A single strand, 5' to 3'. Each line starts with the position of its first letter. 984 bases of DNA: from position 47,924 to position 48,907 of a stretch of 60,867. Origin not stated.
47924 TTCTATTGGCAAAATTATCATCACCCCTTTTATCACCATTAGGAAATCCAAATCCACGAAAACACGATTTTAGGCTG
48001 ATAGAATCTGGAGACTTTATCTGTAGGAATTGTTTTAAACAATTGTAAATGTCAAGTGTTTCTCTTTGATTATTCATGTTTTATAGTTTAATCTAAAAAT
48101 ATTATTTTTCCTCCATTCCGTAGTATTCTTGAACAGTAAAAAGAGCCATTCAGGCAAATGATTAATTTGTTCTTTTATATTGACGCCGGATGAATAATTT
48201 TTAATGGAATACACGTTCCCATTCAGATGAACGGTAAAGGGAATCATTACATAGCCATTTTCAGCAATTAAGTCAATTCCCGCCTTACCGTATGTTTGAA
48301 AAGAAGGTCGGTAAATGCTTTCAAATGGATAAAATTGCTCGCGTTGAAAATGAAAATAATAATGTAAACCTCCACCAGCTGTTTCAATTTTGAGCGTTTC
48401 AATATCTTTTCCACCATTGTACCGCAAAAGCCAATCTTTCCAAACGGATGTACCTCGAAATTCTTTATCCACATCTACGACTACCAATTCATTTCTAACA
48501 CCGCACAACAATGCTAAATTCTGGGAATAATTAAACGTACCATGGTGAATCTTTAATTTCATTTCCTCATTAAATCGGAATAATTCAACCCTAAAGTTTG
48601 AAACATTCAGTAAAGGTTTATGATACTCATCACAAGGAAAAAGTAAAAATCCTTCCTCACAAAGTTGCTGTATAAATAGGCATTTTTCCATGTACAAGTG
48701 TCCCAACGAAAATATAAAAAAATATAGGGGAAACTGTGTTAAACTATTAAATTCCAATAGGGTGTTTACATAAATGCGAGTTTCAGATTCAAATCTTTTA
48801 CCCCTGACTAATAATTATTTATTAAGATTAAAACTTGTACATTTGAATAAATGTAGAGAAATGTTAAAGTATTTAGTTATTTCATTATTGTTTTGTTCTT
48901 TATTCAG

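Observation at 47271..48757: Translationally coupled stand-alone PrimPol plus an acidic 268 aa partner: candidate undescribed two-gene module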

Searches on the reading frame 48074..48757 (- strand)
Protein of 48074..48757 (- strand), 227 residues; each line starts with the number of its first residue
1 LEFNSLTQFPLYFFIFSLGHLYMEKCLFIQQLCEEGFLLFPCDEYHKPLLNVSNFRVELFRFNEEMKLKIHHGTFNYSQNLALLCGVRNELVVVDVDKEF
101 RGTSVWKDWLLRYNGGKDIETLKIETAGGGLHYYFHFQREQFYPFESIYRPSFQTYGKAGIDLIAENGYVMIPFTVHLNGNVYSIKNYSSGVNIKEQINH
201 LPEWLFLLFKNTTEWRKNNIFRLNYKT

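Call 3: search_protein_families(library=pfam, proteins=[window:48074-48757:-], max_evalue=1)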
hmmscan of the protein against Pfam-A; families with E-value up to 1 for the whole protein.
window:48074-48757:- (227 aa): 2 families
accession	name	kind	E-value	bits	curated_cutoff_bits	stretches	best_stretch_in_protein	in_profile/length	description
PF09250.16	Prim-Pol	-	1.6e-11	45.3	22.8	1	77-204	45-158/158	Bifunctional DNA primase/polymerase, N-terminal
PF23412.1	zf_RING_Vps8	-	0.36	11.1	27.3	1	15-30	20-35/52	Vps8 RING zinc finger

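Call 4: search_protein_families(library=phrogs, proteins=[window:48074-48757:-], max_evalue=1)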
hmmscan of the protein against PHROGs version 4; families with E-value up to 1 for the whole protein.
window:48074-48757:- (227 aa): 3 families
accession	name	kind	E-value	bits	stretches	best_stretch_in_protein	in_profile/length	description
phrog_906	-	DNA, RNA and nucleotide metabolism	1.1e-05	25.3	1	76-214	109-248/872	DNA polymerase/primase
phrog_3022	-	DNA, RNA and nucleotide metabolism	0.00027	20.5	1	74-211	69-182/788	DNA primase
phrog_1156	-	DNA, RNA and nucleotide metabolism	0.0038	16.8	1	31-205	19-187/855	DNA primase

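Call 5: search_protein_families(library=padloc, proteins=[window:48074-48757:-], max_evalue=1)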
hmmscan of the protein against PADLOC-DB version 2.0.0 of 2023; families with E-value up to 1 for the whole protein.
window:48074-48757:- (227 aa): 0 families

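Call 11: find_homologous_proteins(query=window:48074-48757:-, max_evalue=0.001)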
Query window:48074-48757:- (227 aa): 11 proteins with E <= 0.001 among 261 candidates.
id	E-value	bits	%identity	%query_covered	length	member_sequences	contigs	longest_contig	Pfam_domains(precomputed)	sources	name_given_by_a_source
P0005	1.8e-140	484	100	92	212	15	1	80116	PF09250.17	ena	-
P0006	5.5e-109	381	86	83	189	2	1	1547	PF09250.17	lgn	-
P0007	9.5e-106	371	78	90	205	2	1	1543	PF09250.17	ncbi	-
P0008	3.2e-97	343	73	90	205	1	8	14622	PF09250.17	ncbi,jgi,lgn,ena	jgi:hypothetical protein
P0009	2.6e-92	327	72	87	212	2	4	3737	PF09250.17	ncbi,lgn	-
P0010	2.0e-62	229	53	86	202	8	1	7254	PF09250.17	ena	-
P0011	2.6e-62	228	53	86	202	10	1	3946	PF09250.17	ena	-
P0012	6.1e-60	221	53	86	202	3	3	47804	PF09250.17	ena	-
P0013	2.3e-58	215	49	89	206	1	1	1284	PF09250.17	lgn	-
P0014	5.8e-56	208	49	85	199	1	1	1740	PF09250.17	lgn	-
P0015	4.8e-48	182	44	85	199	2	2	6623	PF09250.17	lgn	-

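Call 12: find_encoding_contigs(protein=P0012, flank=8000, max_places=4)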
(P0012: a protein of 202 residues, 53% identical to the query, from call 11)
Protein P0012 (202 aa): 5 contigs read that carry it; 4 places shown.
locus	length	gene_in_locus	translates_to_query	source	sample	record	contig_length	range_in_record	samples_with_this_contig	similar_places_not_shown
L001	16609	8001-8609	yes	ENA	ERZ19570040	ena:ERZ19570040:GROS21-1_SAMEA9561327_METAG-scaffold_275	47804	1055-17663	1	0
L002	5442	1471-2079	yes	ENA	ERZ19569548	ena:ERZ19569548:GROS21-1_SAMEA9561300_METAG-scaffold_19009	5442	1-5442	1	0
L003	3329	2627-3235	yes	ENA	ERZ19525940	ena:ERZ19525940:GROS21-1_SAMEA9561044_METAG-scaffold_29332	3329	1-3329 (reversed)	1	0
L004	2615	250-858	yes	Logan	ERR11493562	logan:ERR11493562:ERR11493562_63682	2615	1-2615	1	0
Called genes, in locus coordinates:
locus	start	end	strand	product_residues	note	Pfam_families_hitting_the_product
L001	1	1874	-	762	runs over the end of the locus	PF07661:MORN_2 (weak), PF09603:Fib_succ_major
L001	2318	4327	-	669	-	PF09603:Fib_succ_major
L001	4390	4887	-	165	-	-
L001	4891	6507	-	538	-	PF01694:Rhomboid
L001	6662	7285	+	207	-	PF11150:DUF2927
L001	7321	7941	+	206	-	PF11150:DUF2927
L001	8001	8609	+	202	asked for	PF09250:Prim-Pol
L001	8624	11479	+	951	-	-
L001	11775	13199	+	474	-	PF07690:MFS_1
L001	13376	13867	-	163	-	-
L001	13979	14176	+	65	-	PF10543:ORF6N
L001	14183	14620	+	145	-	-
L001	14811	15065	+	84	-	-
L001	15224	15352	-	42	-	-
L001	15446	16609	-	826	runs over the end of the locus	PF17764:PriA_3primeBD, PF00270:DEAD, PF04851:ResIII, PF22590:Cas3-like_C_2 (faint), PF18319:Zn_ribbon_PriA, PF00271:Helicase_C, PF18074:PriA_C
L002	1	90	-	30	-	?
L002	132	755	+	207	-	PF11150:DUF2927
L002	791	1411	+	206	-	PF11150:DUF2927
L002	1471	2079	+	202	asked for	PF09250:Prim-Pol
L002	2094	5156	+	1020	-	-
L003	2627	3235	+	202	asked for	PF09250:Prim-Pol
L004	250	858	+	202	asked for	PF09250:Prim-Pol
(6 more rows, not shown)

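Call 16: search_protein_families(library=pfam, proteins=[L001:8624-11479:+, L002:2094-5156:+], max_evalue=1)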
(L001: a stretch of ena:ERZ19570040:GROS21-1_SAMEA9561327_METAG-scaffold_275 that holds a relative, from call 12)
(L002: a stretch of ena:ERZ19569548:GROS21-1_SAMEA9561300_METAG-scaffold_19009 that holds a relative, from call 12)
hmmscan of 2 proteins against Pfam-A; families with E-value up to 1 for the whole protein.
L001:8624-11479:+ (951 aa): 13 families
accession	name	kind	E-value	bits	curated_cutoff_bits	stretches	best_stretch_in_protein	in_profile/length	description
PF13475.11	DUF4116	-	6.4e-281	906.4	24.9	21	856-904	1-49/49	Domain of unknown function (DUF4116)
PF07892.16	DUF1667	-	3.5e-09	37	27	0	872-899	5-32/82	Protein of unknown function (DUF1667)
PF21684.2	PipB2_N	-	4.2e-08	33.6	27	2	480-544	24-87/107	Secreted effector protein PipB2, N-terminal domain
PF08560.15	DUF1757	-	1.1e-05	25.8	21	0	511-537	96-122/148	Protein of unknown function (DUF1757)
PF19115.5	DUF5800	-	0.00041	20.8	26.8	0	537-570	5-38/64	Family of unknown function (DUF5800)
PF16145.10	DUF4853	-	0.004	17.6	34.8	0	735-774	68-108/135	Domain of unknown function (DUF4853)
PF02527.21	GidB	-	0.048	13.4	27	1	479-534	72-134/184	rRNA small subunit methyltransferase G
PF21332.3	AmiR_N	-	0.15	12.5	27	0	875-919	34-78/111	AmiR, N-terminal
PF01890.21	CbiG_C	-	0.2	12.6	27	0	342-372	36-66/117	Cobalamin synthesis G C-terminus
PF19612.4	DUF6117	-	0.21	12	27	0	502-543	7-48/87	Family of unknown function (DUF6117)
PF19107.5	DUF5794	-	0.22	12.1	25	0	646-675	66-95/128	Family of unknown function (DUF5794)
PF03756.19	AfsA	-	0.26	11.7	24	0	314-363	33-82/133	A-factor biosynthesis hotdog domain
PF19840.4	DUF6317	-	0.43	11.8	27.4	0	567-604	46-83/100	Family of unknown function (DUF6317)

L002:2094-5156:+ (1020 aa): 10 families
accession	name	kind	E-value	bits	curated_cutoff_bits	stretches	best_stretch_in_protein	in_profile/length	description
PF13475.11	DUF4116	-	1.6e-296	956.3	24.9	22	925-973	1-49/49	Domain of unknown function (DUF4116)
PF07892.16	DUF1667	-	2.3e-08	34.3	27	0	591-641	6-54/82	Protein of unknown function (DUF1667)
PF21684.2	PipB2_N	-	7.4e-08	32.9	27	2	549-613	24-87/107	Secreted effector protein PipB2, N-terminal domain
PF08560.15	DUF1757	-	4.4e-05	23.7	21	0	580-606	96-122/148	Protein of unknown function (DUF1757)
PF19115.5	DUF5800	-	0.0005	20.6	26.8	0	606-639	5-38/64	Family of unknown function (DUF5800)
PF16145.10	DUF4853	-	0.0064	17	34.8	0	804-843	68-108/135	Domain of unknown function (DUF4853)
PF02527.21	GidB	-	0.033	14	27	1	548-617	72-148/184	rRNA small subunit methyltransferase G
PF01890.21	CbiG_C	-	0.17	12.8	27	0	411-441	36-66/117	Cobalamin synthesis G C-terminus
PF19840.4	DUF6317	-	0.27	12.4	27.4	0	636-673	46-83/100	Family of unknown function (DUF6317)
PF19612.4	DUF6117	-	0.29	11.5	27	0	571-612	7-48/87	Family of unknown function (DUF6117)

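Call 20: find_encoding_contigs(protein=P0010, flank=8000, max_places=3)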
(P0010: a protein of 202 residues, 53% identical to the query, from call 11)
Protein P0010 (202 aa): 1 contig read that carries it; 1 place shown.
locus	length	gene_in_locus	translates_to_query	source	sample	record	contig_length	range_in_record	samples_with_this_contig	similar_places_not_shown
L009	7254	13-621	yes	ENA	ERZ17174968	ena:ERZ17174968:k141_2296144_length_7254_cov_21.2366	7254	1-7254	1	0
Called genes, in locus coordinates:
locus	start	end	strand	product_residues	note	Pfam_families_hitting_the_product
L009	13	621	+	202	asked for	PF09250:Prim-Pol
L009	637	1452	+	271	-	-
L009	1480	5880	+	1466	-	PF13475:DUF4116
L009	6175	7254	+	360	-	?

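Call 21: find_encoding_contigs(protein=P0015, flank=8000, max_places=3)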
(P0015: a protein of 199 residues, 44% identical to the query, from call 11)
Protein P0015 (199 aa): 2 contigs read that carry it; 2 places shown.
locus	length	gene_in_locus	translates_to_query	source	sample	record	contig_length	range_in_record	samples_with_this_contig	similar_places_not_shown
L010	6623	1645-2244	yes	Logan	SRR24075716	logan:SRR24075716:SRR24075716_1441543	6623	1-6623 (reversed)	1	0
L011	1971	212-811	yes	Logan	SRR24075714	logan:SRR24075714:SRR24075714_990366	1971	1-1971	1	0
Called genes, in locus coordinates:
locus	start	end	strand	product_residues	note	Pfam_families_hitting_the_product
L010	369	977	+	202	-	-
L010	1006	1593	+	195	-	-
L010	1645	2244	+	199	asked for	PF09250:Prim-Pol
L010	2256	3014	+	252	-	-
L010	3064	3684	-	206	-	-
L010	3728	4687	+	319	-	-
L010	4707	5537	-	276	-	-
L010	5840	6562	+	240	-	-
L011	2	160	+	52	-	?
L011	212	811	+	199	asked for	PF09250:Prim-Pol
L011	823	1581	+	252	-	-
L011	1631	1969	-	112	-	?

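Call 35: search_solved_structures(query=window:48074-48757:-, max_evalue=1, show_alignments=2)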
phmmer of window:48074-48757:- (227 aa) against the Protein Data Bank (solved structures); distinct sequences matched with E-value up to 1: 0.

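Call 37: search_solved_structures(query=A3, max_evalue=10, show_alignments=2)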
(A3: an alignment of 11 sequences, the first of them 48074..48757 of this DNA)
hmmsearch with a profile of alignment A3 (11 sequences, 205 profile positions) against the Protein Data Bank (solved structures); distinct sequences matched with E-value up to 10: 3.
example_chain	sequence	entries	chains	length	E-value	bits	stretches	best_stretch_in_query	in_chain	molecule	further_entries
6m16_B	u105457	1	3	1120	0.48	12.9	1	89-120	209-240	Spike glycoprotein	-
6m39_A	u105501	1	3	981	0.54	12.7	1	89-120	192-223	Spike glycoprotein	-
3whb_A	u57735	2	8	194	1.1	11.8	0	24-72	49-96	Fatty acid metabolism regulator protein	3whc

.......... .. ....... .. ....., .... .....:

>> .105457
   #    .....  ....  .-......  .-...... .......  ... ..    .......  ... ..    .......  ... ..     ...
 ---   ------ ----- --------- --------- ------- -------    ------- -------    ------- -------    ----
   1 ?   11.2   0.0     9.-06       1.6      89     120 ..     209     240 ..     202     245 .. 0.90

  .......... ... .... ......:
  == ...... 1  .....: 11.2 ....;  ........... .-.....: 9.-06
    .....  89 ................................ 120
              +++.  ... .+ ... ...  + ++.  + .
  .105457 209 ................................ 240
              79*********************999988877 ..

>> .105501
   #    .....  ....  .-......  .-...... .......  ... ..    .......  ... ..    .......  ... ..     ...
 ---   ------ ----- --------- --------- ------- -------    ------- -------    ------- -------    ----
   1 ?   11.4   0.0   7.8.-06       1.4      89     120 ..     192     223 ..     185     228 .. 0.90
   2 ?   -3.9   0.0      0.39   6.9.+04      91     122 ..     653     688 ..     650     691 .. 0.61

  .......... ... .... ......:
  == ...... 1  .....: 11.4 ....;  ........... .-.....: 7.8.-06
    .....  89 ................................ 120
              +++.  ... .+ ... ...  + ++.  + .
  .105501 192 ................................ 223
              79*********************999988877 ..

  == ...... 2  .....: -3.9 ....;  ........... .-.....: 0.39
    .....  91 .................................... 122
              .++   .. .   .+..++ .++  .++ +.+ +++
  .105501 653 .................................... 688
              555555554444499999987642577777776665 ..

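Call 38: search_protein_families(library=ncbifam, proteins=[window:48074-48757:-], max_evalue=1)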
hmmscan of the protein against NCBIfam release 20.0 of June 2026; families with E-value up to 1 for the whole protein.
window:48074-48757:- (227 aa): 0 families

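Call 40: find_related_loci(query=A3, collection=genome_contigs, flank=10000)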
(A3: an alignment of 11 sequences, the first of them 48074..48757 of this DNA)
Query A3 (227 aa) in genome_contigs; peptide patterns used: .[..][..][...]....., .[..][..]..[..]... (x = any residue, [..] = any of these).
29 stretches matched a pattern; 6 encode a relative of the query (tblastn E <= 1e-3); 6 distinct loci.
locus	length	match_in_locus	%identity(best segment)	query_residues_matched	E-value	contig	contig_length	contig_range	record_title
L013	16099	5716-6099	28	37-183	4e-8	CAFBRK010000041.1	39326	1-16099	Olavius algarvensis associated proteobacterium Delta 3 isolate mag3:49deedb4-927c-43a8-ad40-04e63e16f3c8 genome assembly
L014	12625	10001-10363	26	74-218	8e-8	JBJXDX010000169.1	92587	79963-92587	MAG: Hyphomicrobiaceae bacterium isolate P.bin.59 k127_3466243, whole genome shotgun sequence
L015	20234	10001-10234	28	120-209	2e-5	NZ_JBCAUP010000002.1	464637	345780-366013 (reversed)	Brucella cytisi strain ESC1 Scaffold2_1, whole genome shotgun sequence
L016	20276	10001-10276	27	80-187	4e-5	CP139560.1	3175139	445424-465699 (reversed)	Coprobacillaceae bacterium CR2/5/TPMF4 chromosome, complete genome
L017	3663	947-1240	26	80-189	1e-4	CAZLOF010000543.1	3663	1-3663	MAG TPA_asm: uncultured Thermoflexus sp. isolate SRP296810_co1_282 genome assembly, contig: NODE_38170_length_3663_cov_7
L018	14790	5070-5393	27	89-214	1e-4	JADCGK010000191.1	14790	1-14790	MAG: Azospirillum sp. isolate M122S2SP1A49QC M122S2_191, whole genome shotgun sequence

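Call 41: find_related_loci(query=A3, collection=viral_contigs, flank=10000)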
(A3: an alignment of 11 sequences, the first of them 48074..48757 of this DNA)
Query A3 (227 aa) in viral_contigs; peptide patterns used: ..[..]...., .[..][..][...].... (x = any residue, [..] = any of these).
138 stretches matched a pattern; 58 encode a relative of the query (tblastn E <= 1e-3); 58 distinct loci.
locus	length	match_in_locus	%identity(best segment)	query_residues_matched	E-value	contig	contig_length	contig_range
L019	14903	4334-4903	29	9-217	6e-14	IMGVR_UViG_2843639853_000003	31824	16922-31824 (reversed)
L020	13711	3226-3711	28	32-209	1e-13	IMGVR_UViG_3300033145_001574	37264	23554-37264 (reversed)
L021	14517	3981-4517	28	10-209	4e-13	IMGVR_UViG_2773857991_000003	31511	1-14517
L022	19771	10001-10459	30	33-205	1e-12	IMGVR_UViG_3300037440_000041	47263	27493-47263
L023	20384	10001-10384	28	79-218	2e-11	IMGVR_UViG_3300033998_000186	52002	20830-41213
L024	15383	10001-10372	33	76-205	6e-11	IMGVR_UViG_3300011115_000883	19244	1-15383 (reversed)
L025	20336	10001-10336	31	79-213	6e-10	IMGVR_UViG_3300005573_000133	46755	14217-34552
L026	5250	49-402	28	78-209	8e-10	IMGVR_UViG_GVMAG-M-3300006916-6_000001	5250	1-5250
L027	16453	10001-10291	34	80-183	1e-9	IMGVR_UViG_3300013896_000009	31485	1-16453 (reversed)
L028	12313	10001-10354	30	78-206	2e-9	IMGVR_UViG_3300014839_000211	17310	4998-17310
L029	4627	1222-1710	25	36-219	3e-9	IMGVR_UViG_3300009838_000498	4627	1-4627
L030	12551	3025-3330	34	74-183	6e-9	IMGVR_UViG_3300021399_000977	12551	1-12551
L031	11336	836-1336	25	28-210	9e-9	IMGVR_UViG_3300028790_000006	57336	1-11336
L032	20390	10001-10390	26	74-214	1e-8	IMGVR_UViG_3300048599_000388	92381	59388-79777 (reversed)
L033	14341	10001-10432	28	79-217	1e-8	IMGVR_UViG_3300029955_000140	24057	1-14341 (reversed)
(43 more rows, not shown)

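Call 60: predict_structure(alignment_id=A3)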
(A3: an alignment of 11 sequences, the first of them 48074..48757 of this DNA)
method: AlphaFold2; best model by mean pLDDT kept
length: 227 residues; sequences in the alignment: 11
mean_pLDDT: 43.9   pTM: 0.43
mean pLDDT of the five models: 43.9, 41.9, 40.8, 40.8, 40.3
residues with pLDDT >= 90: 0; 70-90: 12; 50-70: 73; < 50: 142
segments of 3 or more residues with pLDDT < 50: 1-21, 52-54, 83-178, 187-192, 208-215, 225-227
pLDDT, mean of each block of 10 residues (from residue 1): 33 31 57 62 54 53 75 66 36 32 38 36 34 31 27 25 27 43 48 51 53 49 50
secondary structure, 60 per line:
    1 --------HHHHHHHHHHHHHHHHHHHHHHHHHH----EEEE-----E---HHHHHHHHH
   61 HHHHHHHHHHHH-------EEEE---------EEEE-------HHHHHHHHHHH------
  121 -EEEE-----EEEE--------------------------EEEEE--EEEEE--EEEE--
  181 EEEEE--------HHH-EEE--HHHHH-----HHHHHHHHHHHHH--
elements in order: H9-34 E39-42 H52-72 E80-83 E93-96 H104-114 E122-125 E131-134 E161-165 E168-172 E175-178 E181-185 E198-200 H203-207 H213-225

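Call 63: search_protein_families(library=pfam, proteins=[L010:369-977:+, L010:1006-1593:+, L010:3064-3684:-, L010:3728-4687:+, L010:4707-5537:-, L010:5840-6562:+], max_evalue=0.1)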
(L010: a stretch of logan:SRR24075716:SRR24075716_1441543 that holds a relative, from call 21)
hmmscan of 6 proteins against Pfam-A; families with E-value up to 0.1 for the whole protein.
L010:369-977:+ (202 aa): 1 family
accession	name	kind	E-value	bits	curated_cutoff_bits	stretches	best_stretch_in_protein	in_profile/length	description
PF18242.7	LupA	-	0.0029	17.6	25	1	39-77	72-110/178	Legionella ubiquitin-specific protease A domain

L010:1006-1593:+ (195 aa): 0 families

L010:3064-3684:- (206 aa): 0 families

L010:3728-4687:+ (319 aa): 0 families

L010:4707-5537:- (276 aa): 0 families

L010:5840-6562:+ (240 aa): 0 families

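Call 65: search_protein_families(library=pfam, proteins=[L009:1480-5880:+, L001:13376-13867:-, L001:14183-14620:+, L009:6175-7254:+, L001:4390-4887:-], max_evalue=0.01)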
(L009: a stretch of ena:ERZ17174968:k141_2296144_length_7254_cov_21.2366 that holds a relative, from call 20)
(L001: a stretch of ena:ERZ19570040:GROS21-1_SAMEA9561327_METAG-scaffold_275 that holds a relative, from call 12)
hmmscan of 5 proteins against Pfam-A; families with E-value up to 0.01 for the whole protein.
L009:1480-5880:+ (1466 aa): 2 families
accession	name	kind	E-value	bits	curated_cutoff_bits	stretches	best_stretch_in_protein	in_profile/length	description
PF13475.11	DUF4116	-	1.5e-213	690.7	24.9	20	1371-1419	1-49/49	Domain of unknown function (DUF4116)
PF13184.12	KH_5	-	0.0074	16.8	27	0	1100-1125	21-45/69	NusA-like KH domain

L001:13376-13867:- (163 aa): 0 families

L001:14183-14620:+ (145 aa): 1 family
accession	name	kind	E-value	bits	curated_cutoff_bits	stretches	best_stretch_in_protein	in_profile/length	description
PF10543.14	ORF6N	-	4.6e-05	24.1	27.8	1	2-32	56-86/86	ORF6N domain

L009:6175-7254:+ (360 aa): 1 family
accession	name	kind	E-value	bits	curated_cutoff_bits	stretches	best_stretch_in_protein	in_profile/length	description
PF07690.21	MFS_1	-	5.9e-07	29.2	33.4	1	15-325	2-235/347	Major Facilitator Superfamily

L001:4390-4887:- (165 aa): 0 families

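Call 89: search_protein_families(library=padloc, proteins=[L001:8624-11479:+, L010:3728-4687:+, L010:4707-5537:-, L010:369-977:+], max_evalue=1)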
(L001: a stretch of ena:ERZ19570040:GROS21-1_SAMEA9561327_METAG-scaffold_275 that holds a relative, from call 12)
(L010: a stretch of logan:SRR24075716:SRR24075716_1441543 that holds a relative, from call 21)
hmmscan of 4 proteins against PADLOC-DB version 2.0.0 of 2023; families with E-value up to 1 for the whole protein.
L001:8624-11479:+ (951 aa): 0 families

L010:3728-4687:+ (319 aa): 0 families

L010:4707-5537:- (276 aa): 1 family
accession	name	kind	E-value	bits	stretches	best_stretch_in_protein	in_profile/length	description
PDLC03581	REase_II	-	0.012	12.9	1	179-231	325-376/379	Type II restriction enzyme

L010:369-977:+ (202 aa): 0 families

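Call 93: search_dna_similar(query=window:48074-48691:-, collection=plasmids, mode=protein, max_evalue=0.001, max_rows=12)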
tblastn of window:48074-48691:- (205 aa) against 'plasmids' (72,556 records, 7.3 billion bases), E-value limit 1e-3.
Records with a match: 2; places in all: 2; records where one place covers at least 80% of the query: 0.
Best place of each record, by identity: <60% 2.
By first word of the organism name: Rhizobium 1; Staphylococcus 1.
By predicted mobility (MOB-suite, as given by PLSDB): non-mobilizable 2.
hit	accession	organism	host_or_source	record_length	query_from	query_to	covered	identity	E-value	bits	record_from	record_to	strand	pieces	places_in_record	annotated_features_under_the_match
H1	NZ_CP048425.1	Rhizobium daejeonense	Cell,soil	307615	58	183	61%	33.3%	2e-6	55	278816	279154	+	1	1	bifunctional DNA primase/polymerase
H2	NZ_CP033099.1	Staphylococcus warneri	condensation water of the Shenzhou-10 ...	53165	65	204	68%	26.2%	2e-5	51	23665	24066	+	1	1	bifunctional DNA primase/polymerase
